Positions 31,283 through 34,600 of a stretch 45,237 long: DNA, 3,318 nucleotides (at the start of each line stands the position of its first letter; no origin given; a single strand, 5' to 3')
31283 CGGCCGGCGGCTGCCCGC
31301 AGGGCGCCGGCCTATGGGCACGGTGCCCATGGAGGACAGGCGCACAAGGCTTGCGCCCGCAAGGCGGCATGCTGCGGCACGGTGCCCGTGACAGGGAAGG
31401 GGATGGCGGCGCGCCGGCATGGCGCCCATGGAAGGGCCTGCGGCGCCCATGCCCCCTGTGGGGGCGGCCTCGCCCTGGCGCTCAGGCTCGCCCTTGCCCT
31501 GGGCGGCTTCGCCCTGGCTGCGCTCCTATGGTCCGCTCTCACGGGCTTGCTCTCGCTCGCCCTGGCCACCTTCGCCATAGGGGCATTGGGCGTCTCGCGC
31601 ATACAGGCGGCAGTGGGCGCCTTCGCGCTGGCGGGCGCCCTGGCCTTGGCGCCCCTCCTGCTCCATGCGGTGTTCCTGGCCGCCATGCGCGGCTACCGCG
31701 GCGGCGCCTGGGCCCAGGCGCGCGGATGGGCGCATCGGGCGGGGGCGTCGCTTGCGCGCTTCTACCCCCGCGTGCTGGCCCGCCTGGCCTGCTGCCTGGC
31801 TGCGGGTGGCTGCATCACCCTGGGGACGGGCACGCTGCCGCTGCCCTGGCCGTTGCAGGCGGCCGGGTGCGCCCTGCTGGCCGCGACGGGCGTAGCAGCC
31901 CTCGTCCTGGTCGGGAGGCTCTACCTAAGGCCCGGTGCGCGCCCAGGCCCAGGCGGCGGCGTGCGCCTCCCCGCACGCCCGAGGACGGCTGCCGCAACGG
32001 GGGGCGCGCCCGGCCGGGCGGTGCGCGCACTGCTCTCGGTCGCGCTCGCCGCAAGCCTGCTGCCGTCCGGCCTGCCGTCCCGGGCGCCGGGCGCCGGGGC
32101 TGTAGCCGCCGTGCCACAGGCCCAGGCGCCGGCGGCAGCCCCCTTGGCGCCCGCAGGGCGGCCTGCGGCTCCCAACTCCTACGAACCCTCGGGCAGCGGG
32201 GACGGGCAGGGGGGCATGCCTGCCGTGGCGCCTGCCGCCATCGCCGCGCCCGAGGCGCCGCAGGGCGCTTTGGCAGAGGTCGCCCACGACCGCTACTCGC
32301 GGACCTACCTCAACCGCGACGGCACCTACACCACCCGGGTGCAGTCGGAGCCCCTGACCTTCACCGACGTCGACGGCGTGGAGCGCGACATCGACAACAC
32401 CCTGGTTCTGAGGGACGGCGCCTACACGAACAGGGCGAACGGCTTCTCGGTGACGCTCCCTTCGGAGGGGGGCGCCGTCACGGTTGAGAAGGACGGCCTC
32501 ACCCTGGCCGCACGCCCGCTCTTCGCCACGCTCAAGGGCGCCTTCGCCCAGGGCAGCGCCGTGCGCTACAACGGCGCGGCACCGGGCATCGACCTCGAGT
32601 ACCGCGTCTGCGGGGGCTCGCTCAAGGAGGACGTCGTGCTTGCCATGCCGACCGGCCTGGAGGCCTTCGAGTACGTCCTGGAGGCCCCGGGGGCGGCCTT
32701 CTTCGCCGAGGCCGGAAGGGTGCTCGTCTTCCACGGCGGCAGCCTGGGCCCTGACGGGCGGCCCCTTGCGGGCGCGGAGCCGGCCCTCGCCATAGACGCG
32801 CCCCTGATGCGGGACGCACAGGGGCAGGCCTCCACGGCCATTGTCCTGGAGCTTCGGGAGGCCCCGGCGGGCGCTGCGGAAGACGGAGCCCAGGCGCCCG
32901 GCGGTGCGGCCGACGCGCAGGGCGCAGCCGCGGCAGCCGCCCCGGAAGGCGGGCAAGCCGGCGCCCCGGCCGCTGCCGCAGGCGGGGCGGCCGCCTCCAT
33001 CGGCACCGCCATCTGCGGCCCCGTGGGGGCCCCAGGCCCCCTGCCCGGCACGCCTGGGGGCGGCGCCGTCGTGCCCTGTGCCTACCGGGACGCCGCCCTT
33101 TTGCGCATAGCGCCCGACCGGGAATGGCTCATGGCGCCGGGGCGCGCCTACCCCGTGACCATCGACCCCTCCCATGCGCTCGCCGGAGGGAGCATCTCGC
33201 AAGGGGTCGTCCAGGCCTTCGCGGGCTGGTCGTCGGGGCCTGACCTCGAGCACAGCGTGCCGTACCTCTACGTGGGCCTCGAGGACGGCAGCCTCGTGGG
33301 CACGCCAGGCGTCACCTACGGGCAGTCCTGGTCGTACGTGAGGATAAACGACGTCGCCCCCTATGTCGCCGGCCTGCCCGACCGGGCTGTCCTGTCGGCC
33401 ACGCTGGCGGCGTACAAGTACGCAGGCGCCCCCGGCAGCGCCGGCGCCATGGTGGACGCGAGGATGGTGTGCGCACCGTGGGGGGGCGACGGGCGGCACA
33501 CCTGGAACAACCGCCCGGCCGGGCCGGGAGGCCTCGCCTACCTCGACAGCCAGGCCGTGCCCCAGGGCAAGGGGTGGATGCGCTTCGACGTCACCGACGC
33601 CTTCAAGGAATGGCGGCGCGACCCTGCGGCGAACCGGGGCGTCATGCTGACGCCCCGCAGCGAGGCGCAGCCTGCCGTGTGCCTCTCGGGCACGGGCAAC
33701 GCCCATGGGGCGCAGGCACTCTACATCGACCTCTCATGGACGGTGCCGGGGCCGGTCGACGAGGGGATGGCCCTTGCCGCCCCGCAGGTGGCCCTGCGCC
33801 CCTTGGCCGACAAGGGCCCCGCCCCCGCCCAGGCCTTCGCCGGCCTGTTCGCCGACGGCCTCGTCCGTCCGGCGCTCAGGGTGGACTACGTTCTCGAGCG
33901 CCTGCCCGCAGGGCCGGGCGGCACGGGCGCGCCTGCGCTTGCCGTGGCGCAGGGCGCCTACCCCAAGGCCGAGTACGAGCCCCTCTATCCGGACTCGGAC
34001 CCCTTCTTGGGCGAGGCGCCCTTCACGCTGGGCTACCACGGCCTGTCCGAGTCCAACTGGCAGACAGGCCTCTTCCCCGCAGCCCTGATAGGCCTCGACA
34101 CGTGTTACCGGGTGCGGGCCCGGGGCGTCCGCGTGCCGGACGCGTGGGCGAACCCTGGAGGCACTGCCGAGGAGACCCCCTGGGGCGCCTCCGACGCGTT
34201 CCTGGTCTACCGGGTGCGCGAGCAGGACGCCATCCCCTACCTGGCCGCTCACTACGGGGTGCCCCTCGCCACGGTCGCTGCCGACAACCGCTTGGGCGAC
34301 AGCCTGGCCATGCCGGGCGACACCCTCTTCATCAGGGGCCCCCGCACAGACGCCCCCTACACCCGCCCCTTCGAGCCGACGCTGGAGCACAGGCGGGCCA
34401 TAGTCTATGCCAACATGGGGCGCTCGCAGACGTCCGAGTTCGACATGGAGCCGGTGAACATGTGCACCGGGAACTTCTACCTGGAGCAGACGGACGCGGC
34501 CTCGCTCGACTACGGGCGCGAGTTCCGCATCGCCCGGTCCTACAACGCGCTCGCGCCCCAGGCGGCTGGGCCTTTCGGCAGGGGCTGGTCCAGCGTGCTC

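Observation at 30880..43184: GC-rich ~12-kb island: a ~3,600-codon Rhs/YD polymorphic-toxin locus with no recognisable delivery machinery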

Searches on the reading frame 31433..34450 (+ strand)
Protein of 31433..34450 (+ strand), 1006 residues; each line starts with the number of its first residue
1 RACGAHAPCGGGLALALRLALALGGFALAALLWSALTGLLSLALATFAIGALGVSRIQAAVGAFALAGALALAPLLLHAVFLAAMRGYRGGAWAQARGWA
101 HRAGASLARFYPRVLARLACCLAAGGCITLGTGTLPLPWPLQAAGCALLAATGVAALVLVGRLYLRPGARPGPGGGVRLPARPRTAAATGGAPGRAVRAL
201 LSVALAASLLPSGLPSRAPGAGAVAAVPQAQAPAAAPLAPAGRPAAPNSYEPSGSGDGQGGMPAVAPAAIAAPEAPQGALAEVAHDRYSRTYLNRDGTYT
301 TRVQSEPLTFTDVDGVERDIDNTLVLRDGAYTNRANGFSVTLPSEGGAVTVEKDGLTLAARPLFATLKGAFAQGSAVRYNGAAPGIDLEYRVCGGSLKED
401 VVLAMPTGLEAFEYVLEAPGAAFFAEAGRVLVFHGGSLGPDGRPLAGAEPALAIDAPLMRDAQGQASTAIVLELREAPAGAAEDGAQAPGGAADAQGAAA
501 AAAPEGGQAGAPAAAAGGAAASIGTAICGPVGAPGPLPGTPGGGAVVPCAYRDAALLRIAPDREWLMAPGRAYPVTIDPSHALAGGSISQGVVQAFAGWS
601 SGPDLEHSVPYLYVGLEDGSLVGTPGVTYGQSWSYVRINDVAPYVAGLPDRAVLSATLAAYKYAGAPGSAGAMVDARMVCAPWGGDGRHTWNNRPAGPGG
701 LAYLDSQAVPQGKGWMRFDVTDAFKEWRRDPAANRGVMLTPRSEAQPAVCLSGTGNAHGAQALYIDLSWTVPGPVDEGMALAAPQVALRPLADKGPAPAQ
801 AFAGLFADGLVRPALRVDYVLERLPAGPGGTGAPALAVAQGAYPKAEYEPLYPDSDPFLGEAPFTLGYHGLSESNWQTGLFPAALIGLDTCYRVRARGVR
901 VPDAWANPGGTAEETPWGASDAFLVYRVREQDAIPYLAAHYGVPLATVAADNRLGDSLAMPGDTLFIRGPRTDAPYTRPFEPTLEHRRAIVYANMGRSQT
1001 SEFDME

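Call 9: find_related_loci(query=window:31433-34450:+, collection=genome_contigs, flank=10000)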
Query window:31433-34450:+ (1006 aa) in genome_contigs; peptide patterns used: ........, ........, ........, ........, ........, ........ (x = any residue, [..] = any of these).
204 stretches matched a pattern, but none encodes a relative of the query by tblastn (E <= 1e-3).

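Call 11: find_homologous_proteins(query=window:31433-34450:+)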
Query window:31433-34450:+: 8000 candidates shared short words with the query, none scored E <= 0.001.
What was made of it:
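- Tried and rejected: The word-index protein search with aa 159-1164 returned nothing, because Ala-rich words swamped the candidate list (call 11).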

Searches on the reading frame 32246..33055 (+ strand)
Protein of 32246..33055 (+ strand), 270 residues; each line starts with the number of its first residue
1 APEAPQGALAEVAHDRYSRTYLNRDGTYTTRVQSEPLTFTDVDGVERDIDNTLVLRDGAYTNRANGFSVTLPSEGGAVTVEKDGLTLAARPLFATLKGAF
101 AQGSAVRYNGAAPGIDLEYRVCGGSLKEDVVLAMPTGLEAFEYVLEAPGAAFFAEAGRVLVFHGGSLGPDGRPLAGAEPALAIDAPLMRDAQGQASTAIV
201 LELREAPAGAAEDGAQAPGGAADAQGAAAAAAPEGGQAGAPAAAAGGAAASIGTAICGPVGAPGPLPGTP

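Call 16: search_protein_families(library=pfam, proteins=[window:32246-33055:+], max_evalue=10)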
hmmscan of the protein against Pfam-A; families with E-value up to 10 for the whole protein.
window:32246-33055:+ (270 aa): 2 families
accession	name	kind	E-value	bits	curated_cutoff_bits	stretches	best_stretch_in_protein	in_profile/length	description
PF06536.16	Av_adeno_fibre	-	0.1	12.9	22.7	1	34-89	6-53/56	Avian adenovirus fibre, N-terminal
PF25778.1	DUF7948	-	0.26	11.7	27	1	104-133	103-132/214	Domain of unknown function (DUF7948)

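Call 63: search_protein_families(library=ncbifam, proteins=[window:32246-33055:+], max_evalue=1)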
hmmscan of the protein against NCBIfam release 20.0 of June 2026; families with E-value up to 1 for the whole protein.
window:32246-33055:+ (270 aa): 1 family
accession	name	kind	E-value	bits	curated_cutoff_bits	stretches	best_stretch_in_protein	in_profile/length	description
NF009278.1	PRK12636.1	equivalog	0.23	11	350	1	21-85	95-158/263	flagellar basal body rod protein FlgG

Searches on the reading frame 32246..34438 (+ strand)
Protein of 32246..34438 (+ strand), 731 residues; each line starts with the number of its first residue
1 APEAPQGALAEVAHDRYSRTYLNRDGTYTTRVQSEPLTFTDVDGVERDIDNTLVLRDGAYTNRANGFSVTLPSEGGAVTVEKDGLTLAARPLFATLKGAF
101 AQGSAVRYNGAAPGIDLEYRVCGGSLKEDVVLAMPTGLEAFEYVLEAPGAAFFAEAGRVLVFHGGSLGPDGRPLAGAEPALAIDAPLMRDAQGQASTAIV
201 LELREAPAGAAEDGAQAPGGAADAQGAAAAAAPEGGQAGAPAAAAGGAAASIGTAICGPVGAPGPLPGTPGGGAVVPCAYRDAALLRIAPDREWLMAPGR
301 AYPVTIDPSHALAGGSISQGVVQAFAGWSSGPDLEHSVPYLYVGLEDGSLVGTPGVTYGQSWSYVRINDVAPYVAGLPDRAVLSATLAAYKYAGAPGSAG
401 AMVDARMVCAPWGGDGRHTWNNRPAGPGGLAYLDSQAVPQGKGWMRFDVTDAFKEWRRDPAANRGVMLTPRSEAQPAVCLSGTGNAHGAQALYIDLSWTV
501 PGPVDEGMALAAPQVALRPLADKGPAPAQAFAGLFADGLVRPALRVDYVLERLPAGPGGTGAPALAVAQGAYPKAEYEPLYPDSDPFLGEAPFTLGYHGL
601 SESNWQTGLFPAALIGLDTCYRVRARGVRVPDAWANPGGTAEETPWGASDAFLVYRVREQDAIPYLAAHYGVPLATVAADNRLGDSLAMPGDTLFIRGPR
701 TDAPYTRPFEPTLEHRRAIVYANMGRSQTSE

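Call 36: search_protein_representatives(protein=window:32246-34438:+)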
Query: 731 residues. Proteins with E-value up to 0.001 (for the whole library): 1836; up to 1e-10: 306; up to 1e-30: 79. The best 150 are listed.
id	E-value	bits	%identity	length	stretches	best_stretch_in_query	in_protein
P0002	1.3e-233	794.0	58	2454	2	284-731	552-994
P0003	2.4e-224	763.4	56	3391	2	281-731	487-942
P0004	4.7e-182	623.6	53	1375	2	285-731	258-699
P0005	1.1e-179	615.8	53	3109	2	283-731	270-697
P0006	2.0e-170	585.1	52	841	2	274-619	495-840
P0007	9.3e-150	516.8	46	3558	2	280-731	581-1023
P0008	3.9e-127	442.0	44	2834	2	284-730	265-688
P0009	1.0e-124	434.0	43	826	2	284-731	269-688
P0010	6.2e-123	428.1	43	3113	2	283-731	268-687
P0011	7.7e-120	417.8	43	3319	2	281-731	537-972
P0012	8.4e-116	404.5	49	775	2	283-550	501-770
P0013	9.6e-106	371.2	40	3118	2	285-728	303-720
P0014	8.9e-103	361.4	39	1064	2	287-731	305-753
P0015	4.5e-92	326.0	45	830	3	284-604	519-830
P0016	4.2e-85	303.0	49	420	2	285-669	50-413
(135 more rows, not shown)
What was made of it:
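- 32276..32878 (+): Conserved beta-rich N-domain (from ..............). Matched in many homologues over query positions 2-214 (call 36).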

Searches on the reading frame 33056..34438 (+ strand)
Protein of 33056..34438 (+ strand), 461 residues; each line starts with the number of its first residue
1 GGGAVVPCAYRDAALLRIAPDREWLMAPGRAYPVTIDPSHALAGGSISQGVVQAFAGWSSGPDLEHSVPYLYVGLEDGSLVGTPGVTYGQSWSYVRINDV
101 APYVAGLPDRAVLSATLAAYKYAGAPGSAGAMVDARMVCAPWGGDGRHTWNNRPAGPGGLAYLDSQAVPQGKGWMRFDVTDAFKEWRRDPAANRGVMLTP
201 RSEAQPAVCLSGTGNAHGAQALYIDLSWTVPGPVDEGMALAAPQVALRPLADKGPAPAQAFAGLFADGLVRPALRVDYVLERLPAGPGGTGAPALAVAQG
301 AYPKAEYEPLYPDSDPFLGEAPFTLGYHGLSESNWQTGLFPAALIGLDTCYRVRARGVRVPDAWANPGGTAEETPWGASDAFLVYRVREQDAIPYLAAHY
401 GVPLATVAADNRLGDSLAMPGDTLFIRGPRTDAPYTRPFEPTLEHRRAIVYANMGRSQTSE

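Call 14: find_homologous_proteins(query=window:33056-34438:+)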
Query window:33056-34438:+ (461 aa): 1 proteins with E <= 0.001 among 8000 candidates.
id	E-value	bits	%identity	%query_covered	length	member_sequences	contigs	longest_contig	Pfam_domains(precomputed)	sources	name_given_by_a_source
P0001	5.2e-52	195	49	41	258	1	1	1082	PF24517.3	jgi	jgi:hypothetical protein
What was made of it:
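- Tried and rejected: With aa 700-1160 it found one 258-aa fragment (call 14).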

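Call 45: find_related_loci(query=A2, collection=genome_contigs, flank=10000)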
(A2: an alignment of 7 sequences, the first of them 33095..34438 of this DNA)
Query A2 (448 aa) in genome_contigs; peptide patterns used: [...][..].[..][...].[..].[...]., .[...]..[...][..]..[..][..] (x = any residue, [..] = any of these).
89 stretches matched a pattern; 10 encode a relative of the query (tblastn E <= 1e-3); 10 distinct loci.
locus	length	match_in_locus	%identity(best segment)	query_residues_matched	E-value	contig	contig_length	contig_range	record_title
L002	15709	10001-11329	59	1-448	0e+0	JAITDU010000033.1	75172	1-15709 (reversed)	MAG: Coriobacteriales bacterium isolate Nm470_bin152 k119_4443906, whole genome shotgun sequence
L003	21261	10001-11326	61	1-448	0e+0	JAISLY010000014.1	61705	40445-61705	MAG: Coriobacteriales bacterium isolate Im510_bin134 k119_2651749, whole genome shotgun sequence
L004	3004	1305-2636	57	3-448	5e-180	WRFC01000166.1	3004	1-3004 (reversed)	MAG: Coriobacteriia bacterium isolate Lab288P4bin32 Ga0123354_10139729, whole genome shotgun sequence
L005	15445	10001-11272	41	2-448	2e-104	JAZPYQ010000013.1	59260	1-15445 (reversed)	MAG: Agathobacter sp. isolate T1900044646_TS20190112.MAGScoT_cleanbin_000106 SGB_1375_k141_1578905, whole genome shotgun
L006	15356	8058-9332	41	2-448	3e-101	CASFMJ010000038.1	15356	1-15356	uncultured Firmicutes bacterium isolate Batch3_idba_bin.1679 genome assembly, contig: Batch3_idba_bin.1679.fa_k87_971639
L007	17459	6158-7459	39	1-443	3e-93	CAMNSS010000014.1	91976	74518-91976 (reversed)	MAG: uncultured Eubacterium sp. isolate SRR19792994_bin.27_metawrap_v1.3_MAG genome assembly, contig: ERZ12290372_447, w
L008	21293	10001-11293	39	1-448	2e-91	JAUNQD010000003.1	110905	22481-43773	MAG: Bacillota bacterium isolate S37M_St_28 NODE_4_length_110905_cov_9.102589, whole genome shotgun sequence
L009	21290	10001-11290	39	1-448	8e-92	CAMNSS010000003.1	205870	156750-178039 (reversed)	MAG: uncultured Eubacterium sp. isolate SRR19792994_bin.27_metawrap_v1.3_MAG genome assembly, contig: ERZ12290372_62, wh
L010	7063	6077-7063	43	1-338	2e-73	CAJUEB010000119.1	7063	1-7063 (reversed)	MAG TPA_asm: uncultured Eubacteriales bacterium isolate MGBC123563 genome assembly, contig: MGBC123563.119, whole genome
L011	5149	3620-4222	39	2-206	2e-38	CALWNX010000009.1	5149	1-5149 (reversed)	MAG: uncultured Clostridia bacterium isolate E40__bin253 genome assembly, contig: E40__k127_1837212, whole genome shotgu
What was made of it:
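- The closest Rhs relatives are in Coriobacteriales MAGs (call 45).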

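Call 54: search_protein_families(library=pfam, proteins=[L002:6923-8287:+], max_evalue=1)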
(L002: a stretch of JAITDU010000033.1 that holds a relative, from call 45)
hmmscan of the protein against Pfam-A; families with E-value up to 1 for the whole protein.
L002:6923-8287:+ (455 aa): 1 family
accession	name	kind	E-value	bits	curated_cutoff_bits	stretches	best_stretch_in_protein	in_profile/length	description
PF02493.26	MORN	-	4.9e-71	230.9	22.5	13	324-346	1-23/23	MORN repeat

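Call 59: find_related_loci(query=window:33056-34438:+, collection=metagenome_contigs, flank=10000)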
Query window:33056-34438:+ (461 aa) in metagenome_contigs; peptide patterns used: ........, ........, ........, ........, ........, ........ (x = any residue, [..] = any of these).
60 stretches matched a pattern, but none encodes a relative of the query by tblastn (E <= 1e-3).
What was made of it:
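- Tried and rejected: Single-protein scans of genome and metagenome collections found nothing (calls 9, 59).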

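Call 72: search_protein_families(library=pfam, alignment_id=A1, max_evalue=0.01)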
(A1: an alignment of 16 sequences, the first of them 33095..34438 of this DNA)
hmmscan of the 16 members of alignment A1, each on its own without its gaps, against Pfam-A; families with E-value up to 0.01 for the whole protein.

A. member 1, window:33095-34438:+ (448 aa): 2 families
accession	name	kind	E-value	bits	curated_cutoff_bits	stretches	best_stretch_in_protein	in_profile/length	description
PF00688.24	TGFb_propeptide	-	0.00011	22.4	25.8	1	147-186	168-208/242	TGF-beta propeptide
PF24517.2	CBM96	-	0.00018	21.8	26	1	96-192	52-144/164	Carbohydrate-binding module family 96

B. families by the number of members that match (of 16 scanned): 4 families
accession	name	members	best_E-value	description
PF24517.2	CBM96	16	6.3e-14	Carbohydrate-binding module family 96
PF01476.26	LysM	9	1.7e-07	LysM domain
PF00688.24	TGFb_propeptide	6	1.5e-08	TGF-beta propeptide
PF06848.17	Disaggr_repeat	4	2.7e-09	Disaggregatase related repeat domain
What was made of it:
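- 33323..33682 (+): DNRLRE / CBM96-like module. CBM96 matches 16 of 16 homologues (call 72).
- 34208..34333 (+): LysM-like module. 9 of 16 aligned homologues match LysM, best E 1.7e-7 (call 72).
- CBM96 matches 16 of 16 and LysM 9 of 16 homologues (call 72).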

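Call 76: find_related_loci(query=A2, collection=metagenome_contigs, flank=10000)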
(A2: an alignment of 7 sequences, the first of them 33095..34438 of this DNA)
Query A2 (448 aa) in metagenome_contigs; peptide patterns used: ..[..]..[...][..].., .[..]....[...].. (x = any residue, [..] = any of these).
585 stretches matched a pattern; 163 encode a relative of the query (tblastn E <= 1e-3); the best 80 are kept; 80 distinct loci.
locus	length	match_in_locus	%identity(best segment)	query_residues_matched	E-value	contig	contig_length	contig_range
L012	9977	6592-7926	60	1-448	0e+0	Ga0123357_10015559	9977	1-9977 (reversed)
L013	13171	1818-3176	57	1-448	9e-176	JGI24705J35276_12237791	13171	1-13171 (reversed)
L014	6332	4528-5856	59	3-448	8e-176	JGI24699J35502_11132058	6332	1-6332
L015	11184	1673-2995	55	3-448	3e-170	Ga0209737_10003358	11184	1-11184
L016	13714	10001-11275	52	1-448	3e-150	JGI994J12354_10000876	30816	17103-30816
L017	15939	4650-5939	48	2-448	8e-129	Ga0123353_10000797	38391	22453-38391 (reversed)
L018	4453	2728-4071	45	2-448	1e-122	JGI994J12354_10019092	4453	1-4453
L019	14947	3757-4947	26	5-443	6e-36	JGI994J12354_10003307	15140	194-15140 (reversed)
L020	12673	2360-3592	28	2-425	1e-31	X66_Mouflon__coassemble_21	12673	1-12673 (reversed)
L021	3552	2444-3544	29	2-394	7e-30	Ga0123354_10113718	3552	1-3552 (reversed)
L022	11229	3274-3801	31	3-190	2e-12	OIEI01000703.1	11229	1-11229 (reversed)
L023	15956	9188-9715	31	3-190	2e-12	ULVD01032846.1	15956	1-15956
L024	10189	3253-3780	31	3-190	3e-12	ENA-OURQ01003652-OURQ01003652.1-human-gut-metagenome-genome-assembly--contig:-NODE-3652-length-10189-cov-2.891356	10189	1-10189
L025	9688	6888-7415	31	3-190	3e-12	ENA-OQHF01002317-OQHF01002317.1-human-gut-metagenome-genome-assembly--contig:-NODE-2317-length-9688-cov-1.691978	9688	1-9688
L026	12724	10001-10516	31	1-191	4e-12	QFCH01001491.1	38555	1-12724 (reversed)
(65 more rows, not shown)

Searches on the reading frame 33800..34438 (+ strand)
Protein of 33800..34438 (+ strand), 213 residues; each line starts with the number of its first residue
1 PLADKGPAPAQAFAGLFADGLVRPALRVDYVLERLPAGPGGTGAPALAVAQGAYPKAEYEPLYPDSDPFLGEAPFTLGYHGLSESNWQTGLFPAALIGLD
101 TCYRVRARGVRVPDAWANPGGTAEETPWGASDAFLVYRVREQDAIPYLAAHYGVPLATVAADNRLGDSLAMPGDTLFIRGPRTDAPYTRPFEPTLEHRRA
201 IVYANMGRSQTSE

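Call 16: search_protein_families(library=pfam, proteins=[window:33800-34438:+], max_evalue=10)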
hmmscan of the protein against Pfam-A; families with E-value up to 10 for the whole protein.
window:33800-34438:+ (213 aa): 1 family
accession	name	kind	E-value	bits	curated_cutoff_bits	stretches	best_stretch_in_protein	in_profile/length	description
PF01476.26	LysM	-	0.011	16.1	20.9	1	137-178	1-42/43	LysM domain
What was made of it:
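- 34208..34333 (+): PF01476 E 0.011, 16.1 bits, below the cut-off (call 16).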
